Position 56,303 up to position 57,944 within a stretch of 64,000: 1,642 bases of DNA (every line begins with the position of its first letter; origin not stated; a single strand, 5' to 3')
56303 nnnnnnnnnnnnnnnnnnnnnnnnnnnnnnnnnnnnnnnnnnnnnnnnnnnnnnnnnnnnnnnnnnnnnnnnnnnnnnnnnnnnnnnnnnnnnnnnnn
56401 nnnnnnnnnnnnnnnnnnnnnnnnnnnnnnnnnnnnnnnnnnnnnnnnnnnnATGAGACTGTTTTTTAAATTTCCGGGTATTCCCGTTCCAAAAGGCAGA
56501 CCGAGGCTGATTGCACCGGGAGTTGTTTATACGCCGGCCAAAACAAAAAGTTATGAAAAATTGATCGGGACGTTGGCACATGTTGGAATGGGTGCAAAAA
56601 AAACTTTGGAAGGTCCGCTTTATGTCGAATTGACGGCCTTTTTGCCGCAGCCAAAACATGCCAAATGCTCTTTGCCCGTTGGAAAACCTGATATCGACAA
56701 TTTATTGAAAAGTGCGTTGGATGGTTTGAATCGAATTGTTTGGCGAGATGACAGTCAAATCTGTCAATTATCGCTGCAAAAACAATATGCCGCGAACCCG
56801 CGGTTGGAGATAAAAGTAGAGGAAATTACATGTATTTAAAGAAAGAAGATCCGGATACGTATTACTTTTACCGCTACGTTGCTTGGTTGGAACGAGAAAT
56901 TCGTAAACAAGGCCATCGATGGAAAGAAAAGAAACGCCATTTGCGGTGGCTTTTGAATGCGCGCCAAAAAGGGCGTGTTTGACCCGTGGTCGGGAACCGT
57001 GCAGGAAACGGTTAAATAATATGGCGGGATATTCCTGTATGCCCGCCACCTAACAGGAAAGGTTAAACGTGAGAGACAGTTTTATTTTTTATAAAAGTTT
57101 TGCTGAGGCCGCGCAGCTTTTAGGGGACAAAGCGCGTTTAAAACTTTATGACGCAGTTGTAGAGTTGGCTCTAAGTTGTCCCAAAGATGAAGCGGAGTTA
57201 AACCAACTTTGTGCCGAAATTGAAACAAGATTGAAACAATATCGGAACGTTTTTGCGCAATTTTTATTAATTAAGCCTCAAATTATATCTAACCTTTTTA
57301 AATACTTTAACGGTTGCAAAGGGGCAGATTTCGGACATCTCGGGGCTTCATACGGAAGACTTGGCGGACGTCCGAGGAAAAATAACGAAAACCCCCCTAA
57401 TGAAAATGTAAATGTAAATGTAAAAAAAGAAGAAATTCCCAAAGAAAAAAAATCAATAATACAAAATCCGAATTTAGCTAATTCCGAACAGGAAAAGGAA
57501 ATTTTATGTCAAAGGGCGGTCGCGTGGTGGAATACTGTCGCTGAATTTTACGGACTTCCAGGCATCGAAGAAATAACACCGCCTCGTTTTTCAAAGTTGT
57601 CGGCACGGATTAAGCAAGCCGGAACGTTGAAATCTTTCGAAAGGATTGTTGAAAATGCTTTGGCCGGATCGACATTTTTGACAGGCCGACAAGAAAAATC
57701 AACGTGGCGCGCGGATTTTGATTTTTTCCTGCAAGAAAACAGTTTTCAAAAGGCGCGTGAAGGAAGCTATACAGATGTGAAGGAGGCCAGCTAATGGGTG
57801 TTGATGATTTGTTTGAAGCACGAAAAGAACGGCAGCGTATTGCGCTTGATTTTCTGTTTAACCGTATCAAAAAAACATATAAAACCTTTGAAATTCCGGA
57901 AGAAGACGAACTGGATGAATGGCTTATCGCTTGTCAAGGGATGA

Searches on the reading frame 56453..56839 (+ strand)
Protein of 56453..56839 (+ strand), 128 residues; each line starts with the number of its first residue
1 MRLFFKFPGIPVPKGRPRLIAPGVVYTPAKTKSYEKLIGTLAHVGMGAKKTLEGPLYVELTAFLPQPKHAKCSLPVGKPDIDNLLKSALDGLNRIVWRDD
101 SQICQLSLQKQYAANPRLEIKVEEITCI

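Call 78: search_protein_families(library=pfam, proteins=[window:56453-56839:+], max_evalue=0.00001)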
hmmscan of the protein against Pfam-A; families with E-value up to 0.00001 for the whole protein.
window:56453-56839:+ (128 aa): 1 family
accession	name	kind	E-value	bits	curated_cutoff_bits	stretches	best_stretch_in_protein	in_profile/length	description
PF05866.16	RusA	-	2.4e-28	99.7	22.8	1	8-123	1-124/124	Endodeoxyribonuclease RusA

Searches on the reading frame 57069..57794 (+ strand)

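Call 78: search_protein_families(library=pfam, proteins=[window:57069-57794:+], max_evalue=0.00001)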
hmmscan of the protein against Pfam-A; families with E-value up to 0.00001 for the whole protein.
window:57069-57794:+ (241 aa): 1 family
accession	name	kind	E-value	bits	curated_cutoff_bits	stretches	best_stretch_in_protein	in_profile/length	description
PF19808.4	DUF6291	-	4.2e-07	30.5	27.2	1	4-103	1-79/79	Family of unknown function (DUF6291)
